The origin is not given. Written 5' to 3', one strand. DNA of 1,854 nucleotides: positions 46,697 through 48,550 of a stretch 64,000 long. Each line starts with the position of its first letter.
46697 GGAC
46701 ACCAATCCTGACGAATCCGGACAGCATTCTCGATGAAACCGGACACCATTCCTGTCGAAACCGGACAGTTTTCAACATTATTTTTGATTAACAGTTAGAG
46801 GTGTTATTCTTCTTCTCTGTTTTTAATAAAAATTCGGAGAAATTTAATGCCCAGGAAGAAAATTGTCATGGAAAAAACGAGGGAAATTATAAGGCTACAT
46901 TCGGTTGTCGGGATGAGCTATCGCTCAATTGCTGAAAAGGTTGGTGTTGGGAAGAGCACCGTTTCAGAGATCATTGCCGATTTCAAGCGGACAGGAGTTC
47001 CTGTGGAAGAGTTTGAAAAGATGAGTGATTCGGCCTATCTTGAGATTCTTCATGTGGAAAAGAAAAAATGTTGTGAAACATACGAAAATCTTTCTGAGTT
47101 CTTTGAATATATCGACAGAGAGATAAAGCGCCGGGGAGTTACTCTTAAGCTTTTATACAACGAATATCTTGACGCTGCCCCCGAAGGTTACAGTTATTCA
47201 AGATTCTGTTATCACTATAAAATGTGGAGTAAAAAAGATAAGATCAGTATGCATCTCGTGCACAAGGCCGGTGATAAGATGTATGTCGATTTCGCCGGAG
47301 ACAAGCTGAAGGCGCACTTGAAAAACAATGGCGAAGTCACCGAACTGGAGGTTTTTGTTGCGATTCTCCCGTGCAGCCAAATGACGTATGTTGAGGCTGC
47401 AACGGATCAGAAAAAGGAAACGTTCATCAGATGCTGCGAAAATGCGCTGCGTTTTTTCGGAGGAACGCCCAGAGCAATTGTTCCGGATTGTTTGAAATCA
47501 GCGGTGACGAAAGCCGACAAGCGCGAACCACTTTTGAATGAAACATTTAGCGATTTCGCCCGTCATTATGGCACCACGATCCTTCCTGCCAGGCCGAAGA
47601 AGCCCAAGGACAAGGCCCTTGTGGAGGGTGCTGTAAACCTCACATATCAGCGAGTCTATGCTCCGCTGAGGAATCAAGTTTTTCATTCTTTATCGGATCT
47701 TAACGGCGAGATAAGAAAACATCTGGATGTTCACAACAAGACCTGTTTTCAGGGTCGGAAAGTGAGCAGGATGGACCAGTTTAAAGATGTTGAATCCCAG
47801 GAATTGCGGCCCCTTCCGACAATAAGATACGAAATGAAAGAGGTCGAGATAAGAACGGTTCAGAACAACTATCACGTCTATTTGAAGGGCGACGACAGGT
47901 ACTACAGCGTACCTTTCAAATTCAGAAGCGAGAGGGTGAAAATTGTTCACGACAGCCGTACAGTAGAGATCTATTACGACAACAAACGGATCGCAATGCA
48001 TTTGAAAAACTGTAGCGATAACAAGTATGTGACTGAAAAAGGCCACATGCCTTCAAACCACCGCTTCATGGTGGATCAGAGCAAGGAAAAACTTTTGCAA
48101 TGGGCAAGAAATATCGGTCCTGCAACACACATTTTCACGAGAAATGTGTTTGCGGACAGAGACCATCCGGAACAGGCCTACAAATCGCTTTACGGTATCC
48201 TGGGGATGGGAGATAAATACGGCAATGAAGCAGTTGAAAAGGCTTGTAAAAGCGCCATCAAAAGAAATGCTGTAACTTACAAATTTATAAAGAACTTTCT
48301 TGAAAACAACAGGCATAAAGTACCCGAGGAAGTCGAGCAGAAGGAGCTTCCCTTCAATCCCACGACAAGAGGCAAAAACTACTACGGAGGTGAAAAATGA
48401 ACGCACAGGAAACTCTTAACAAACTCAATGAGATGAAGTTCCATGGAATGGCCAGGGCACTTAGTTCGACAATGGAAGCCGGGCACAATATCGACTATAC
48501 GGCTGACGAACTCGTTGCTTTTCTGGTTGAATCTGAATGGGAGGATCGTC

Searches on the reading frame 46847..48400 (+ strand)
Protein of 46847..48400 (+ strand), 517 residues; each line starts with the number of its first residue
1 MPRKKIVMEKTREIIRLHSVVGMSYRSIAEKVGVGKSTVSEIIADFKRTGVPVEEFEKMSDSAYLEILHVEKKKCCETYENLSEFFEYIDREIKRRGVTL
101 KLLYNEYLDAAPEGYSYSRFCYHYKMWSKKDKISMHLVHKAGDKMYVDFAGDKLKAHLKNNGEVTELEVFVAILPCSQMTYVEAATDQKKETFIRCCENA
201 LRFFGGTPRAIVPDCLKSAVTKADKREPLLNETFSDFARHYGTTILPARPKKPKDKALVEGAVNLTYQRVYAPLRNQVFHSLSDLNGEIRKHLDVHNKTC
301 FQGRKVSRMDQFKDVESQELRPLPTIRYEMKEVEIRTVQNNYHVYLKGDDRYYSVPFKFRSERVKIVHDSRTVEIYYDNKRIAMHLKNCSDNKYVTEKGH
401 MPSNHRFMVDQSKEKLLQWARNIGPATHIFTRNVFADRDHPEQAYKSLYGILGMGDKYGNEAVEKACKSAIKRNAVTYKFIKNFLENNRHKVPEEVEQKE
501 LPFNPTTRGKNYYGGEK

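Call 56: search_protein_families(library=ncbifam, proteins=[window:46847-48400:+], max_evalue=0.00001)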
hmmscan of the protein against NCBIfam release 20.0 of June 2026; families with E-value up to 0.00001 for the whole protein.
window:46847-48400:+ (517 aa): 2 families
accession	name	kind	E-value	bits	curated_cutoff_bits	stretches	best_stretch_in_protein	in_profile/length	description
NF033546.1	transpos_IS21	equivalog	1.8e-68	231.2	160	1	15-325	1-294/294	IS21 family transposase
NF033577.2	transpos_IS481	equivalog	3.5e-07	30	224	0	156-298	144-268/284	IS481 family transposase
